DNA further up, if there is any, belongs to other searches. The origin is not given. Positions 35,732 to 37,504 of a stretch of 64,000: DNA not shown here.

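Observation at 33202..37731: Four-gene hydrogenase-related (Ehr-like) membrane complex: NiFe cysteines lost, Fe-S subunit intact, no ferredoxin-like subunit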

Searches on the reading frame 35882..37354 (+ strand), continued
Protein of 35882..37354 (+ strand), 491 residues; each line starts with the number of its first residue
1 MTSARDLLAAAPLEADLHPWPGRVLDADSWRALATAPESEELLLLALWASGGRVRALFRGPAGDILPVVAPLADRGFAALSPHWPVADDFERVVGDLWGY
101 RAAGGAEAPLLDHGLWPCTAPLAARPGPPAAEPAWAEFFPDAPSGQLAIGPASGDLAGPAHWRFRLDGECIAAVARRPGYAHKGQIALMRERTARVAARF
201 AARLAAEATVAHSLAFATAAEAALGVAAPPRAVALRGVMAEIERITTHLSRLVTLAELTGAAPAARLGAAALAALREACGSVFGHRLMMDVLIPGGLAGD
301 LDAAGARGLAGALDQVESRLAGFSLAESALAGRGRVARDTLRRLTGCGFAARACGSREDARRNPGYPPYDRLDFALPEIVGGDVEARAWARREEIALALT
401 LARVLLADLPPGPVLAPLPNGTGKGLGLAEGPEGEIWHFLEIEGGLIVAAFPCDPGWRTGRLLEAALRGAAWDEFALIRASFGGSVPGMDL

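Call 86: search_solved_structures(query=P0121, max_evalue=1e-10, show_alignments=2)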
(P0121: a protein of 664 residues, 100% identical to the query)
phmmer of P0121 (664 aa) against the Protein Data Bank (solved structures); distinct sequences matched with E-value up to 1e-10: 72 (the best 60 are shown).
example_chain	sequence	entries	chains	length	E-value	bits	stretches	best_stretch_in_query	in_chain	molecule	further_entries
7z0s_C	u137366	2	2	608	1.6e-55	192.1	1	31-587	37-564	Formate hydrogenlyase subunit 3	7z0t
6cfw_H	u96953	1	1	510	4.9e-54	187.2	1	4-497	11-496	Monovalent cation/H+ antiporter subunit D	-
6z16_A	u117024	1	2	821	8.5e-35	123.6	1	70-503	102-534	Multisubunit Na+/H+ antiporter, A subunit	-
7qru_A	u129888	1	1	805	1.6e-34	122.7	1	30-544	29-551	Na+/H+ antiporter subunit A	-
6u8y_X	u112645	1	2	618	7e-32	114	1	112-572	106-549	NADH dehydrogenase subunit M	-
7qru_D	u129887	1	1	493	1.3e-30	109.8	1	84-483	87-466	Na+/H+ antiporter subunit D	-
4he8_L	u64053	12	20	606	2.9e-28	102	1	4-499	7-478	NADH-quinone oxidoreductase subunit 12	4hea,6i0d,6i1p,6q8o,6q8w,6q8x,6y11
7d3u_A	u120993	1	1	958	3.3e-26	95.2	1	41-498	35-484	Monovalent Na+/H+ antiporter subunit A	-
7zm7_5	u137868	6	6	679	3.9e-25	91.7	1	12-468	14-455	NADH-ubiquinone oxidoreductase chain 5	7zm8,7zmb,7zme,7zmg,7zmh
6hum_F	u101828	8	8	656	3.6e-24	88.5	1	52-451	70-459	NADH dehydrogenase subunit 5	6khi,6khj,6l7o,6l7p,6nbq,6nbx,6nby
6hum_D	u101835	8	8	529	4.2e-24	88.3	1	120-490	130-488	NAD(P)H-quinone oxidoreductase chain 4 1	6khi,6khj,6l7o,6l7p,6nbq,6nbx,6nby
8qby_M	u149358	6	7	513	1e-23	87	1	203-502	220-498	NADH dehydrogenase subunit M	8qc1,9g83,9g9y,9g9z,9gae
6u8y_H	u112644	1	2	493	1.2e-23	86.7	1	33-398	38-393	NADH dehydrogenase subunit N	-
5gpn_j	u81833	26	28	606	5.7e-23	84.5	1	68-453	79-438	NADH-ubiquinone oxidoreductase chain 5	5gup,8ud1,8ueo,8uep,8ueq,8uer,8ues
7v2c_l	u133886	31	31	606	7.9e-23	84.1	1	68-453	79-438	NADH-ubiquinone oxidoreductase chain 5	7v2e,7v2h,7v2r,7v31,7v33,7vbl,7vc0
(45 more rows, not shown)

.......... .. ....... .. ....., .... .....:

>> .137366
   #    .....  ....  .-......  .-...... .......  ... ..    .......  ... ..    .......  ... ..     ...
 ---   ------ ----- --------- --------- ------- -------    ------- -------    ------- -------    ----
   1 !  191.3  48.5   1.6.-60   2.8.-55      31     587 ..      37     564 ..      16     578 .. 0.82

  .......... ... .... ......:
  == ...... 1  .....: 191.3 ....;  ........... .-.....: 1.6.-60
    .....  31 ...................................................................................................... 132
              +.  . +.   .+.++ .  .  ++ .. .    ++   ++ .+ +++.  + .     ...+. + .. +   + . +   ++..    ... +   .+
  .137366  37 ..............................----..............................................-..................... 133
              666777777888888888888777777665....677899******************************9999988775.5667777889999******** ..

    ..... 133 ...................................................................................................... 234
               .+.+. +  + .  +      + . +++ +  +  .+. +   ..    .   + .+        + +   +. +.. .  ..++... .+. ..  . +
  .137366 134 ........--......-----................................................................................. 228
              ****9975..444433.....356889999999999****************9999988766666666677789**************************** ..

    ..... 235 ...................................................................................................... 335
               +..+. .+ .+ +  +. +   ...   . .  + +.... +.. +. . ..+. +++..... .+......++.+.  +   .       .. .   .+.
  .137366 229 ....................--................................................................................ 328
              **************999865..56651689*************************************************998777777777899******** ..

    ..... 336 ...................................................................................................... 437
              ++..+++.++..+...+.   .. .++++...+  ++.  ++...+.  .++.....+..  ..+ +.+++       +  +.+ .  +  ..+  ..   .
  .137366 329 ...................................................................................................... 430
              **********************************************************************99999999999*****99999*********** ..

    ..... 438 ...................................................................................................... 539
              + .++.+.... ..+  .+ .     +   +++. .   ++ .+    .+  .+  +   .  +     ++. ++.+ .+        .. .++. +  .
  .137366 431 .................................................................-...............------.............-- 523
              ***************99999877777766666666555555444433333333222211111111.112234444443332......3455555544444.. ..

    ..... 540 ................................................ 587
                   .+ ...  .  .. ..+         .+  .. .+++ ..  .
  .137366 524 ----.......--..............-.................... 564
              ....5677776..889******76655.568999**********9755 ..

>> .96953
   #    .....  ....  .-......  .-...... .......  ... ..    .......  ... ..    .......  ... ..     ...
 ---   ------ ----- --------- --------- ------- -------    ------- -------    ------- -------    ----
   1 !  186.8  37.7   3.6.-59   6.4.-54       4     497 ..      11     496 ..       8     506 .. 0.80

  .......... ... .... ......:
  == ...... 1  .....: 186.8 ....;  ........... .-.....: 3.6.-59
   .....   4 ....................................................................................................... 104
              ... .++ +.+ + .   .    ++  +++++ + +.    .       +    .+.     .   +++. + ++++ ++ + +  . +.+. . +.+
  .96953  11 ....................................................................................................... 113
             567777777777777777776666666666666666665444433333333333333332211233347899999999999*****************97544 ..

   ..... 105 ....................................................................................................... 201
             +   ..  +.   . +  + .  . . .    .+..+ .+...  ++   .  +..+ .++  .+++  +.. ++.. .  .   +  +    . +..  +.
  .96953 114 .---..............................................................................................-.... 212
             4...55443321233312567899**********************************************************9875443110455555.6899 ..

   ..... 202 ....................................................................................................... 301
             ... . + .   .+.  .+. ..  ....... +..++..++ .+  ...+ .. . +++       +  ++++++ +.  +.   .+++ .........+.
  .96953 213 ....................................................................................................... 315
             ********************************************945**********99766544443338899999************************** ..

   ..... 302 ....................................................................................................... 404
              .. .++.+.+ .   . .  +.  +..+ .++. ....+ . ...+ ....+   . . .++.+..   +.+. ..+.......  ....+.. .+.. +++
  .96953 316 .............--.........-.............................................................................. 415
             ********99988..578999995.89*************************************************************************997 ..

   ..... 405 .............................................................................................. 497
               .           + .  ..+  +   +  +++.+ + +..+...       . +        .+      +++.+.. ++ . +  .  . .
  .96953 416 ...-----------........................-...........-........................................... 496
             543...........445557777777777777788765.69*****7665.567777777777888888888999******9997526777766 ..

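Call 88: find_encoding_contigs(protein=P0007, flank=8000, max_places=2)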
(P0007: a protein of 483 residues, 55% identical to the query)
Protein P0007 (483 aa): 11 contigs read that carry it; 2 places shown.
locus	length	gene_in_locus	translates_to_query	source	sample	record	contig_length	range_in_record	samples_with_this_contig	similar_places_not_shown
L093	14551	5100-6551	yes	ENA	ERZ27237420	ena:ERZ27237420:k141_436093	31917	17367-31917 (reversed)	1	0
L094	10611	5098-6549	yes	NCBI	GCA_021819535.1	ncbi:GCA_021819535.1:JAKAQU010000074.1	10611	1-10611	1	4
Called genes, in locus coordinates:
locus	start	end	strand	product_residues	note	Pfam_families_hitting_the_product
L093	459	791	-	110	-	PF05598:DUF772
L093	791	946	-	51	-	-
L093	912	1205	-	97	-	PF20172:DUF6538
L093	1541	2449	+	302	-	PF09296:NUDIX-like, PF09297:Zn_ribbon_NUD (weak), PF00293:NUDIX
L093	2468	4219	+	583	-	-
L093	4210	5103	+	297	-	-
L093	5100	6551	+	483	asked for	PF00374:NiFeSe_Hases (weak), PF00346:Complex1_49kDa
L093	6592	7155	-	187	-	PF00581:Rhodanese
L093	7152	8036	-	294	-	-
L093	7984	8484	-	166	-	PF13442:Cytochrome_CBB3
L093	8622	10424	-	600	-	PF01011:PQQ, PF13360:PQQ_2, PF07774:EMC1_C (faint), PF13570:Beta-prop_ACSF4 (faint), PF01011:PQQ (weak)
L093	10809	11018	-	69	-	-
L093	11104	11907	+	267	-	-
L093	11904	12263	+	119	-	-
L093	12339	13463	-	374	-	PF00724:Oxidored_FMN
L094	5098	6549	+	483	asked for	PF00374:NiFeSe_Hases (weak), PF00346:Complex1_49kDa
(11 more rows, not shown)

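Call 89: find_encoding_contigs(protein=P0005, flank=8000, max_places=1)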
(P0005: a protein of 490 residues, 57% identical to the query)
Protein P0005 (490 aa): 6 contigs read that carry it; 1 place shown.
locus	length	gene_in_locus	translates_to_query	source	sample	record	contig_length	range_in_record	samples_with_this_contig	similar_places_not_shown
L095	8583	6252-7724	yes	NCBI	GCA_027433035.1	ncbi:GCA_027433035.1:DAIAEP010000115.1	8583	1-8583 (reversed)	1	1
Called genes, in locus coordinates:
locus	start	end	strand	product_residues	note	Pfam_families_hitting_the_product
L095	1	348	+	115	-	?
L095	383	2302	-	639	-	-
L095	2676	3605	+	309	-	PF09296:NUDIX-like, PF09297:Zn_ribbon_NUD (weak), PF00293:NUDIX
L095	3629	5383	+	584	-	-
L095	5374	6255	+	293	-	-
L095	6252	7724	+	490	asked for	PF00374:NiFeSe_Hases (weak), PF00346:Complex1_49kDa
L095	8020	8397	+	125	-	PF13405:EF-hand_6 (faint), PF13499:EF-hand_7 (faint)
